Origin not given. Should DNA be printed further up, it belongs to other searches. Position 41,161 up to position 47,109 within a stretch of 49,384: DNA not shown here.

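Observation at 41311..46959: Giant secreted mosaic protein joining two different LRR solenoids, Ig-like/Calx-beta/cadherin-like modules and a leishmanolysin-type protease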

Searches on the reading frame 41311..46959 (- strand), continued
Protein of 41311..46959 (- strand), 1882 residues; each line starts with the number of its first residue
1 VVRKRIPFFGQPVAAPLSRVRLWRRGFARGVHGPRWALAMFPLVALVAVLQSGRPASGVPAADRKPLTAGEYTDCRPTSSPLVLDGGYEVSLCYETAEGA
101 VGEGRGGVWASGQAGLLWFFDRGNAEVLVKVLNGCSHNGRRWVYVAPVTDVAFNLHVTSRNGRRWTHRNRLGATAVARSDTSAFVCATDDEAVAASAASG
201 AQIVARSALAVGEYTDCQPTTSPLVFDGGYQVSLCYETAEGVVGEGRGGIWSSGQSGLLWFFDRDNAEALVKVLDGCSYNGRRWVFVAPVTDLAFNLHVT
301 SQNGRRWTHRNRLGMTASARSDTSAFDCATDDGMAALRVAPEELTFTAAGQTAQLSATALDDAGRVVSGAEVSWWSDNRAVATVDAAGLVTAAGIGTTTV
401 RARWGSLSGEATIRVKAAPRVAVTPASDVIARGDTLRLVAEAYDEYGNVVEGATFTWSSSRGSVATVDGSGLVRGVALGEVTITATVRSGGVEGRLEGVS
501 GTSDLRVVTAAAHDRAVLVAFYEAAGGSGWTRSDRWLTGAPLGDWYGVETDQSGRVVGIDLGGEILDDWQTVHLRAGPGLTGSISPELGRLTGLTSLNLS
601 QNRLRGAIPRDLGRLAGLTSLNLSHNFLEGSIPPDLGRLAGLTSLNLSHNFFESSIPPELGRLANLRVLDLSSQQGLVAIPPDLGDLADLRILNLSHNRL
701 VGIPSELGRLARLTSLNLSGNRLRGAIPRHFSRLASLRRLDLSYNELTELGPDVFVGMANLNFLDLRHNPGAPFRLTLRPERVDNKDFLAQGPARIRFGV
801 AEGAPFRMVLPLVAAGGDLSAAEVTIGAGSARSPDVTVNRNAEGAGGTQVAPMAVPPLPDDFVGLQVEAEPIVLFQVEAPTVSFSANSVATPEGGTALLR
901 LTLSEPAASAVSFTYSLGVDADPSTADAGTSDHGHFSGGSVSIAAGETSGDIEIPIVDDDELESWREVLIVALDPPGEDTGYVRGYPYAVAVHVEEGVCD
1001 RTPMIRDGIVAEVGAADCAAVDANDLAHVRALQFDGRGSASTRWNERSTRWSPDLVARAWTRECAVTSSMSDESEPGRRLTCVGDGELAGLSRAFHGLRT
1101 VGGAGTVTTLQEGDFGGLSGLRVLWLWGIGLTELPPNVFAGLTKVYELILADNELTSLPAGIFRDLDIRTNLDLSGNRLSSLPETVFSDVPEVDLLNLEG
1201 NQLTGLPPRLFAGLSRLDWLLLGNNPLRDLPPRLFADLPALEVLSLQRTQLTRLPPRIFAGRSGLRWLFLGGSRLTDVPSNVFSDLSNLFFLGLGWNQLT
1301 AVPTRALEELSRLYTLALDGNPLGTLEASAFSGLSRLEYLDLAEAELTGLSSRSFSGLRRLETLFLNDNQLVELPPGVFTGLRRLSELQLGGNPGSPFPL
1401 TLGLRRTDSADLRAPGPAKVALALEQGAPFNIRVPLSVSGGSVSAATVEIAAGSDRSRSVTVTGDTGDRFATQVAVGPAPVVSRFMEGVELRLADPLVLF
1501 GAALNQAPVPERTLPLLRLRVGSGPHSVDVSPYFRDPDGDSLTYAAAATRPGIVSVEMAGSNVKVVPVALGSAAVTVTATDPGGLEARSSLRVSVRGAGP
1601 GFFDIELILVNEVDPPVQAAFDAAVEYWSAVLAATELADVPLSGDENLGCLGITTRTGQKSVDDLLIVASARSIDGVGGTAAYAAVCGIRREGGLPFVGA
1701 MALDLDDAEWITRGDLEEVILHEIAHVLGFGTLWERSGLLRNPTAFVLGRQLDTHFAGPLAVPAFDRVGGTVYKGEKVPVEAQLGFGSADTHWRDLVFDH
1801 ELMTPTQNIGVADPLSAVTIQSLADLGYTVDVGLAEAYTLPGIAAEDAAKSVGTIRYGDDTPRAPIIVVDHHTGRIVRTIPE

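Call 79: search_protein_families(library=pfam, proteins=[P0022, P0017, P0031], max_evalue=0.001)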
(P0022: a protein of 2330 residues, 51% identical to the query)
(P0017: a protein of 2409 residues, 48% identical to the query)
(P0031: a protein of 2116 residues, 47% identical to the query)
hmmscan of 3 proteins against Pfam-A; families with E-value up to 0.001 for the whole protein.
P0022 (2330 aa): 11 families
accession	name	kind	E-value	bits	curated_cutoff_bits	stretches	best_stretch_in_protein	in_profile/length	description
PF02368.24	Big_2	-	4.1e-108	353.9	22.8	11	38-118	3-79/79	Bacterial Ig-like domain (group 2)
PF00560.39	LRR_1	-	2.9e-60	187.6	20.6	0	1095-1117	1-23/23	Leucine Rich Repeat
PF13855.12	LRR_8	-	2e-46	156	27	7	1593-1652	2-61/61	Leucine rich repeat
PF23598.1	LRR_14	-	1.1e-41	143.2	40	5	1041-1149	42-146/353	Leucine-rich repeat region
PF12799.13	LRR_4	-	1.2e-40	137.1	27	4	1095-1131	2-40/44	Leucine Rich repeats (2 copies)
PF22359.2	Big-like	-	8.1e-34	116.1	27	4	509-543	12-46/48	Bacterial Ig-like domain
PF02369.22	Big_1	-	1.2e-25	89.8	34.9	1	53-119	16-79/93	Bacterial Ig-like domain (group 1)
PF09134.16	Invasin_D3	-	1.7e-10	41.7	33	1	38-133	3-94/98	Invasin, domain 3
PF25019.1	LRR_R13L1-DRL21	-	3.4e-07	30.6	27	0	1285-1341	68-124/127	R13L1/DRL21 LRRs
PF24758.1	LRR_At5g56370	-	2.3e-06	27.9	27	0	1059-1103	26-70/227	FBD-associated F-box protein At5g56370, LRR repeats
PF10462.15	Peptidase_M66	-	2.6e-06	27.1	20.6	1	2068-2139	175-248/306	Peptidase M66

P0017 (2409 aa): 11 families
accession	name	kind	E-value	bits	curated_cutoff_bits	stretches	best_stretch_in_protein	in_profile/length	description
PF02368.24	Big_2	-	9.3e-132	429.7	22.8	14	126-206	2-79/79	Bacterial Ig-like domain (group 2)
PF02369.22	Big_1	-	7.7e-36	122.5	34.9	1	51-123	9-79/93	Bacterial Ig-like domain (group 1)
PF13855.12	LRR_8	-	5.6e-29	100.1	27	4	1305-1364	2-61/61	Leucine rich repeat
PF23598.1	LRR_14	-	1.7e-28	99.9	40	3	1348-1485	43-180/353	Leucine-rich repeat region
PF00560.39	LRR_1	-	3e-25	83.3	20.6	0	1377-1399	1-23/23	Leucine Rich Repeat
PF12799.13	LRR_4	-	4.5e-20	71.7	27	0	1831-1864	2-33/44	Leucine Rich repeats (2 copies)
PF09134.16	Invasin_D3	-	1.8e-13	51.2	33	0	891-990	4-97/98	Invasin, domain 3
PF17766.7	fn3_6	-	6.9e-13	49.1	26.4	0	884-924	37-79/99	Fibronectin type-III domain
PF22359.2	Big-like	-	3.1e-11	43.8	27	0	1108-1143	12-47/48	Bacterial Ig-like domain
PF14728.12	PTHB1_GAE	-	8.4e-06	26.7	27.4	0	529-575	6-52/88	PTHB1 GAE domain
PF10462.15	Peptidase_M66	-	1.1e-05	25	20.6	1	2148-2212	184-251/306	Peptidase M66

P0031 (2116 aa): 9 families
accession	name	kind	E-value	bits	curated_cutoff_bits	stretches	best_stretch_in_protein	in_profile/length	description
PF02368.24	Big_2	-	2.5e-75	248.9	22.8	10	807-883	3-76/79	Bacterial Ig-like domain (group 2)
PF23598.1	LRR_14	-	2.8e-41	141.9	40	4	960-1095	42-177/353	Leucine-rich repeat region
PF00560.39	LRR_1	-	6.5e-41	129.9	20.6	0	1493-1514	2-23/23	Leucine Rich Repeat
PF13855.12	LRR_8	-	1.2e-39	134.2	27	6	1492-1551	2-61/61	Leucine rich repeat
PF12799.13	LRR_4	-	3.7e-33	113.2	27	2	1109-1149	1-39/44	Leucine Rich repeats (2 copies)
PF02369.22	Big_1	-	2.7e-15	56.7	34.9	0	58-123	17-79/93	Bacterial Ig-like domain (group 1)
PF10462.15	Peptidase_M66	-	1.6e-06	27.8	20.6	1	1863-1909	190-237/306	Peptidase M66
PF23211.1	LRR_LRWD1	-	0.00065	19.9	28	0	1436-1502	35-97/190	Leucine-rich repeat and WD repeat-containing protein 1, LRR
PF24758.1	LRR_At5g56370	-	0.00096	19.3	27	0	1066-1118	16-70/227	FBD-associated F-box protein At5g56370, LRR repeats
